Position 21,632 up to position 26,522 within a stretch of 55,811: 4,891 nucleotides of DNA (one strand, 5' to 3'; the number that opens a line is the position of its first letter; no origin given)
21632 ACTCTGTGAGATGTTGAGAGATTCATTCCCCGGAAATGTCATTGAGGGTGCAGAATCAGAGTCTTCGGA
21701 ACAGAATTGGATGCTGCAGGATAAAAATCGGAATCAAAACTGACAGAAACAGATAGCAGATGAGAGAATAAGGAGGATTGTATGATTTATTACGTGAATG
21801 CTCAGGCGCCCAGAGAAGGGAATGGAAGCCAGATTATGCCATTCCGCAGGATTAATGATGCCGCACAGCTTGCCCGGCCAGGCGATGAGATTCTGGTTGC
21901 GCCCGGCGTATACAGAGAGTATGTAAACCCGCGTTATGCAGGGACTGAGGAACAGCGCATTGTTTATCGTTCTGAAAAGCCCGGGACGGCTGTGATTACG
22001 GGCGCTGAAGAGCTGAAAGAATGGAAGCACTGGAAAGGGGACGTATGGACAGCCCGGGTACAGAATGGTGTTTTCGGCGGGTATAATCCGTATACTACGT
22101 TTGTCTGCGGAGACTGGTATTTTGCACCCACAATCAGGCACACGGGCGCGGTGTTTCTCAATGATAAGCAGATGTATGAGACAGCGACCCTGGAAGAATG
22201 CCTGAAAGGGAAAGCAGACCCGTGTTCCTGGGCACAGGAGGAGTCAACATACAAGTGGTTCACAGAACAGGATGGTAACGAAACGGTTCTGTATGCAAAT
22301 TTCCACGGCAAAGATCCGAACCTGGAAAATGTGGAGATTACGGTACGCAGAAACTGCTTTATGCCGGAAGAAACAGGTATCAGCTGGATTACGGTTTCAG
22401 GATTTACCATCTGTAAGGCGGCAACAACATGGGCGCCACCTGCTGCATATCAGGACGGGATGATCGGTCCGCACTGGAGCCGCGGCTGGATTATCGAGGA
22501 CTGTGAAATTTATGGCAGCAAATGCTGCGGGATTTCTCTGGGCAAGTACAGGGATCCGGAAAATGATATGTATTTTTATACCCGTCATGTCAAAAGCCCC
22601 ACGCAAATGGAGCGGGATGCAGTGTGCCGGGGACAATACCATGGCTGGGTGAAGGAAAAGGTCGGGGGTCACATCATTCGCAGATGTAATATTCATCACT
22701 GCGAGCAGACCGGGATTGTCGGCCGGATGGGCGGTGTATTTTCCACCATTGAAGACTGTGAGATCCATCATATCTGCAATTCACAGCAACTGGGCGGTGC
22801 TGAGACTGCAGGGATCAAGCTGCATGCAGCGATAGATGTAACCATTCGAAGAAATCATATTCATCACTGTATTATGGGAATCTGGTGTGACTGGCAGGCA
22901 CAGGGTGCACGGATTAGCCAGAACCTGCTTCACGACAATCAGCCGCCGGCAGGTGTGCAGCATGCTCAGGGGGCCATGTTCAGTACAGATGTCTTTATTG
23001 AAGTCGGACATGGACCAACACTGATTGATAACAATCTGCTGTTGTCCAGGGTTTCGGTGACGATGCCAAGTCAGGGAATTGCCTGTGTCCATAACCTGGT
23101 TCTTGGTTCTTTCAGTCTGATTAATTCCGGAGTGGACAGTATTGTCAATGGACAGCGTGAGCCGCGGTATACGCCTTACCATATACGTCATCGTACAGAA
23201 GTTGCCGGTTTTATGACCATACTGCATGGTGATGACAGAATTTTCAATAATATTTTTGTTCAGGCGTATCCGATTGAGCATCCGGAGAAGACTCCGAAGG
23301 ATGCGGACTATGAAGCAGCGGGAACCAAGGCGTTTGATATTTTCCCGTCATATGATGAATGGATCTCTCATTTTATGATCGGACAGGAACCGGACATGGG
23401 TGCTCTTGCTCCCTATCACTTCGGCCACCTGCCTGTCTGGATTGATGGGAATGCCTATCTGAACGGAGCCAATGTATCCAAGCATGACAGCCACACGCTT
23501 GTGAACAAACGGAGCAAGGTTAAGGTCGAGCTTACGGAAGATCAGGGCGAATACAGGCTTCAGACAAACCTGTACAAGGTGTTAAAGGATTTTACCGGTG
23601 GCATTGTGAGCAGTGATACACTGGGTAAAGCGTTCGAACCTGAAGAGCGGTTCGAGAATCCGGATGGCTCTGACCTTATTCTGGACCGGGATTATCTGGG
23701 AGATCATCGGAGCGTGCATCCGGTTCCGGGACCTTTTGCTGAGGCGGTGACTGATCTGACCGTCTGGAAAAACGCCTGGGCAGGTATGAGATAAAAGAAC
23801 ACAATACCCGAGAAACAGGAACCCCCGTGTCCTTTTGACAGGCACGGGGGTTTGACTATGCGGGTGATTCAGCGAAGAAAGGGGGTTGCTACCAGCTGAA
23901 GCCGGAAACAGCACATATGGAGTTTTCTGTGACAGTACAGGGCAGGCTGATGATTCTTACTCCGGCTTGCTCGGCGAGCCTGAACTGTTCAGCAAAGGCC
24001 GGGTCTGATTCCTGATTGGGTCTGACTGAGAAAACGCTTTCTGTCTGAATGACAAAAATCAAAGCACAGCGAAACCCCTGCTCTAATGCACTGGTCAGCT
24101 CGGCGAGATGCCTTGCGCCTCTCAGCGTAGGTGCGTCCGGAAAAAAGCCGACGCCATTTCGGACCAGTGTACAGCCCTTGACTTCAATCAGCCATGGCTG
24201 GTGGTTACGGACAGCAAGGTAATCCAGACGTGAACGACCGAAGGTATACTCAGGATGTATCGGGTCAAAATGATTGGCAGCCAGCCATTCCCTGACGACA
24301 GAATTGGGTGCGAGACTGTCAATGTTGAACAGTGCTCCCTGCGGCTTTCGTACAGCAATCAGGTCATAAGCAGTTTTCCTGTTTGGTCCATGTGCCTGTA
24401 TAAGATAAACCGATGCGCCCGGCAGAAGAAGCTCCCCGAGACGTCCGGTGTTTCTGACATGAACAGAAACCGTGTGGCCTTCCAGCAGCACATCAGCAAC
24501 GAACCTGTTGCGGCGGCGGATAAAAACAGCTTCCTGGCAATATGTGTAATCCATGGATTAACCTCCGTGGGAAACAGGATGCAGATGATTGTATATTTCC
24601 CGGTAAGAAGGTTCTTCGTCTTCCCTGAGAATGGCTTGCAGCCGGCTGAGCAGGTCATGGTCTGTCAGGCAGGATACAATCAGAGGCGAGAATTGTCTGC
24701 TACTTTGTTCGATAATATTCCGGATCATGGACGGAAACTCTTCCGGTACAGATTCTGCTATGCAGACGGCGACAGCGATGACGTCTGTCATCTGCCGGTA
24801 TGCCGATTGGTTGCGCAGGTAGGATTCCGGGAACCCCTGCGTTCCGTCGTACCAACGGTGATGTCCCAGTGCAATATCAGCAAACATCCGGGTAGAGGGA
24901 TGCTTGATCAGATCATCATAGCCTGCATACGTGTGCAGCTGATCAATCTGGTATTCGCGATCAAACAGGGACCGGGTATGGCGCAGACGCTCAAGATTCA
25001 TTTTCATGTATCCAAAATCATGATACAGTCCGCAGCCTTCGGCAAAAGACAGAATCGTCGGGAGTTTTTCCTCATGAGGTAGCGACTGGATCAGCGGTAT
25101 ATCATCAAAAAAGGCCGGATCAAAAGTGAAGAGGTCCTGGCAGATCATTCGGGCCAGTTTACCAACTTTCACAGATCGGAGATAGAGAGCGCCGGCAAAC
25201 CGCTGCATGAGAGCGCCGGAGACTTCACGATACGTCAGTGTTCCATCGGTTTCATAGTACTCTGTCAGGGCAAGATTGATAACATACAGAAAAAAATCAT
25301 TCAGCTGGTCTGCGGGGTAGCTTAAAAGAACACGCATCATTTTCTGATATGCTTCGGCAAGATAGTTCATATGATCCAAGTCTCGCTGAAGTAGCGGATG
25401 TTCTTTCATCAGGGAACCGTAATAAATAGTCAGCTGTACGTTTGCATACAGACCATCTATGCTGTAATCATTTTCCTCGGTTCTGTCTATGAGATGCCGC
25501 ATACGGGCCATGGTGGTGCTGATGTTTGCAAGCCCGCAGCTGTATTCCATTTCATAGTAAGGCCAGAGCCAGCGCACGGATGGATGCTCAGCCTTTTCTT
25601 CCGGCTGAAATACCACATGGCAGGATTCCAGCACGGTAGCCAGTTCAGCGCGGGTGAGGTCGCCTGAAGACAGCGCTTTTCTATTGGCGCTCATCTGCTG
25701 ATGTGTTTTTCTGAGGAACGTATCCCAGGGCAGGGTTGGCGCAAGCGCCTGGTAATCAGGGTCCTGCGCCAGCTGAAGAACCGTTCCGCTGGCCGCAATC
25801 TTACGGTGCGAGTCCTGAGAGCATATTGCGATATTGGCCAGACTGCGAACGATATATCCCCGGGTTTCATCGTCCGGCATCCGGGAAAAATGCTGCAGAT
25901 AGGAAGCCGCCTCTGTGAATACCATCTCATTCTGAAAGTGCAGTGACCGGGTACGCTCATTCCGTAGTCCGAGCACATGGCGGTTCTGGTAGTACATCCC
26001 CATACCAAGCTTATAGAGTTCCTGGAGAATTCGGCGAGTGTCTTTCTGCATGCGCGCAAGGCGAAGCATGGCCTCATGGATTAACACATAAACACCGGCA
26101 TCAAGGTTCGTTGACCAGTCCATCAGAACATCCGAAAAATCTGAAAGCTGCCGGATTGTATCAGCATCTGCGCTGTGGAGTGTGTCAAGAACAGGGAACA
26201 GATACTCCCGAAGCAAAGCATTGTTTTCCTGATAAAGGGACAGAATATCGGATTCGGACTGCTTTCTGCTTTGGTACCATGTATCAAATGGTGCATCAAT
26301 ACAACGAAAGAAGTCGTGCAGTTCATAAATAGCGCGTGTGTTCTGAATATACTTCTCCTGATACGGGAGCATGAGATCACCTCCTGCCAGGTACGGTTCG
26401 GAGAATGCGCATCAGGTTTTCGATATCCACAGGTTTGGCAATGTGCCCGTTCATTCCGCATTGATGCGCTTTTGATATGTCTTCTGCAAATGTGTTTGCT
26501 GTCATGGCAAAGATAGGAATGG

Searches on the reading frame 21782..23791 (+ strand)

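Call 34: search_protein_families(library=pfam, proteins=[window:21782-23791:+], max_evalue=0.00001)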
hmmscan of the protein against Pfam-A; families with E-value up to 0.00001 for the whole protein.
window:21782-23791:+ (670 aa): 2 families
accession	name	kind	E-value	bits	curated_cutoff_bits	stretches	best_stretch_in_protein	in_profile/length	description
PF21258.2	Glyco_hydro_120_ins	-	1.6e-39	135.4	27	1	79-186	2-121/121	Glycoside hydrolase 120, insertion domain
PF13229.12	Beta_helix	-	3.7e-12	46.6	25.9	1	235-392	10-142/158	Right handed beta helix region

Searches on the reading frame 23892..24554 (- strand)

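Call 34: search_protein_families(library=pfam, proteins=[window:23892-24554:-], max_evalue=0.00001)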
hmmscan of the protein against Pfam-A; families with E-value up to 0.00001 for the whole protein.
window:23892-24554:- (221 aa): 2 families
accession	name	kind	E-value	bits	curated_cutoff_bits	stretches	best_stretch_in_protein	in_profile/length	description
PF03749.19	SfsA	-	4.4e-40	137.1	22.8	1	82-211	2-137/138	Sugar fermentation stimulation protein RE domain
PF17746.7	SfsA_N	-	4e-22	78.5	25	1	12-72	1-58/63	SfsA N-terminal OB domain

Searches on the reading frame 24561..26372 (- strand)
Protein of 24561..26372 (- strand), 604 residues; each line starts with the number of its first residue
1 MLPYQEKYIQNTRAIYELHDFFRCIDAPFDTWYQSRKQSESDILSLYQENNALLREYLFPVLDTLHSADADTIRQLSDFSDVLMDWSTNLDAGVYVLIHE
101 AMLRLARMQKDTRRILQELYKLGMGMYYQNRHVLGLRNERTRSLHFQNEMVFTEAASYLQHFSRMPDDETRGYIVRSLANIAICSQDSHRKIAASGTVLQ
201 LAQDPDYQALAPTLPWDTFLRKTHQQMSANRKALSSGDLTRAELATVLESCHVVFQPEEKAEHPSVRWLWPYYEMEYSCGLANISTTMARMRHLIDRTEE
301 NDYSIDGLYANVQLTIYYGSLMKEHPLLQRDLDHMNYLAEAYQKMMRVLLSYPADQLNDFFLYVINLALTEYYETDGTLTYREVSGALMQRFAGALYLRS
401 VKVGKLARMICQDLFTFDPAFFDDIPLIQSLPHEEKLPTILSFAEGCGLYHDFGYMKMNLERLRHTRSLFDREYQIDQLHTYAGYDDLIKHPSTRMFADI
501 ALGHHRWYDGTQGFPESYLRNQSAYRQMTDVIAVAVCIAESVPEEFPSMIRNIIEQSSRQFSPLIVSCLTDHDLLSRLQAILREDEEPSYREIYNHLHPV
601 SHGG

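Call 34: search_protein_families(library=pfam, proteins=[window:24561-26372:-], max_evalue=0.00001)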
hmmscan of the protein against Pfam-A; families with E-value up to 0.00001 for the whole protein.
window:24561-26372:- (604 aa): 0 families

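Call 44: search_protein_families(library=pfam, proteins=[window:24561-26372:-], max_evalue=0.001)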
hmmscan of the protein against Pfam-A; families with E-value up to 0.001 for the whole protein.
window:24561-26372:- (604 aa): 1 family
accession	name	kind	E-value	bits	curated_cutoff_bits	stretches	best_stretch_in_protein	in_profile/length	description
PF01966.28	HD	-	0.00024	21.8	22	1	400-539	5-110/116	HD domain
